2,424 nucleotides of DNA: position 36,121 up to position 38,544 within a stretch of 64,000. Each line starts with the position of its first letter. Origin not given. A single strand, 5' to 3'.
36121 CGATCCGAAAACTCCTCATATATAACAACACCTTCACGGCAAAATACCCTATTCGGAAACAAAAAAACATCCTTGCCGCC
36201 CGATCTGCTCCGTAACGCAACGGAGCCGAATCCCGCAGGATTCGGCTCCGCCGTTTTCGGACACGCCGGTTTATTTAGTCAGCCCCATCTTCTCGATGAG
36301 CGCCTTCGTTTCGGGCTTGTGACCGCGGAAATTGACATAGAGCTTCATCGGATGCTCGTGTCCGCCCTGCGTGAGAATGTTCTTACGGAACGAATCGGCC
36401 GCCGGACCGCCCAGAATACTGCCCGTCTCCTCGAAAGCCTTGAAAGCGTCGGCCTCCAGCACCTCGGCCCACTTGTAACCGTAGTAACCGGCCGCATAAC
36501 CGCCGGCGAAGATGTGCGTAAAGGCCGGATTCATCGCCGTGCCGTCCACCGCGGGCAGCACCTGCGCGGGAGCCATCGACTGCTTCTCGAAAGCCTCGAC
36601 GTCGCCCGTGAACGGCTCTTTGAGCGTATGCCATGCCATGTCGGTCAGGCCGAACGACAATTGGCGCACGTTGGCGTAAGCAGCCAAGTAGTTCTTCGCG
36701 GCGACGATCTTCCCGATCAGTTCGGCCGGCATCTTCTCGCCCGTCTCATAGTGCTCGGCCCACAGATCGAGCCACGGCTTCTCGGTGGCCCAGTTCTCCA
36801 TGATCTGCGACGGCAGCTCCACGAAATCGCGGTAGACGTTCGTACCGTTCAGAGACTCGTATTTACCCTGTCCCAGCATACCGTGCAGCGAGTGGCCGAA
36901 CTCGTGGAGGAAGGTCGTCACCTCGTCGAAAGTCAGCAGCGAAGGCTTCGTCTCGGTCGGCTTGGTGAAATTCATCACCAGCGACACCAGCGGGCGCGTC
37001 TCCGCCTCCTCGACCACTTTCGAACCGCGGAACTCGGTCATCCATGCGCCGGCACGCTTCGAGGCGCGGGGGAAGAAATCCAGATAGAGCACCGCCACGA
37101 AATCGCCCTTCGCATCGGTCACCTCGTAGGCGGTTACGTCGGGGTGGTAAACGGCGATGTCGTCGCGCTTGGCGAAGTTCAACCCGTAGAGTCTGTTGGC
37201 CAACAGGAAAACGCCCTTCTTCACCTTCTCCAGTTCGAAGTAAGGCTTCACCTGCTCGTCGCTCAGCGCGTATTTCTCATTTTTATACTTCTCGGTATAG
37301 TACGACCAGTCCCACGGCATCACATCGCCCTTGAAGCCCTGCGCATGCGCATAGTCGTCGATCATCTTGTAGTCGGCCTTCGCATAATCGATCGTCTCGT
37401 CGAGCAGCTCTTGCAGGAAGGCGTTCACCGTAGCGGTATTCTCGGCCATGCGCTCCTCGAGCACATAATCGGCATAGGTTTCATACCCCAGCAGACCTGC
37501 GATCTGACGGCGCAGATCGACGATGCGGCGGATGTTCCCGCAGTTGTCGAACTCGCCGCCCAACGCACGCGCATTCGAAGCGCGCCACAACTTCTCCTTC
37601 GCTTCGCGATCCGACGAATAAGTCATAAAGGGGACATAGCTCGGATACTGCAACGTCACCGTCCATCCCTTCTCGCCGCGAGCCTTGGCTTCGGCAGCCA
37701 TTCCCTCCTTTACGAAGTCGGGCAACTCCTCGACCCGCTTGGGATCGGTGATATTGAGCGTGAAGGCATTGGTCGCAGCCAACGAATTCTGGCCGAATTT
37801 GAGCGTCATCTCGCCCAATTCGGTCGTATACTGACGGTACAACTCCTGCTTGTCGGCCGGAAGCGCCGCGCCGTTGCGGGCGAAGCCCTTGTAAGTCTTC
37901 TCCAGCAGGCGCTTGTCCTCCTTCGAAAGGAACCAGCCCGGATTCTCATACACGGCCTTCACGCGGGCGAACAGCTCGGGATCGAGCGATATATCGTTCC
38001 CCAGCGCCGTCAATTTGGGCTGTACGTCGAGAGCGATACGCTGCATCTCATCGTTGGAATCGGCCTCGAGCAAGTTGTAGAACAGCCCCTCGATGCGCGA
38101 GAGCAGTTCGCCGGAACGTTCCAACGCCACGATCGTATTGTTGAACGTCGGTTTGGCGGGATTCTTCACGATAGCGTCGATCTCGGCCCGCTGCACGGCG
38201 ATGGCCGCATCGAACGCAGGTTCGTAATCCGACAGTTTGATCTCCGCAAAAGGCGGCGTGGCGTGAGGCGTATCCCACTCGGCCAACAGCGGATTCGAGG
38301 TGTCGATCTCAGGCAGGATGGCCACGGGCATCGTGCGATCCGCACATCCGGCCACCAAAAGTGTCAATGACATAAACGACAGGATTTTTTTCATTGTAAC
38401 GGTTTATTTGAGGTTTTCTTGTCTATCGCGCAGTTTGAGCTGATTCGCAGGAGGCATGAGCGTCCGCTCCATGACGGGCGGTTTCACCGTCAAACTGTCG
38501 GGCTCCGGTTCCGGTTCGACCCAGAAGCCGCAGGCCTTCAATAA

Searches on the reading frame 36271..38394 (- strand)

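Call 19: search_protein_families(library=pfam, proteins=[window:36271-38394:-], max_evalue=0.01)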
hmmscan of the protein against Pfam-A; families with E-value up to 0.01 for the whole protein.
window:36271-38394:- (707 aa): 3 families
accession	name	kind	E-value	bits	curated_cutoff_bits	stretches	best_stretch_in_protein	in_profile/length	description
PF01432.26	Peptidase_M3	-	1.3e-132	443.8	27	1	256-705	1-457/457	Peptidase family M3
PF19310.4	TOP_N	-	0.00085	19.5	27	1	78-182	17-122/123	Neurolysin/Thimet oligopeptidase, N-terminal domain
PF08139.17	LPAM_1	-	0.0049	17.7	20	1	1-18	1-18/18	Prokaryotic membrane lipoprotein lipid attachment site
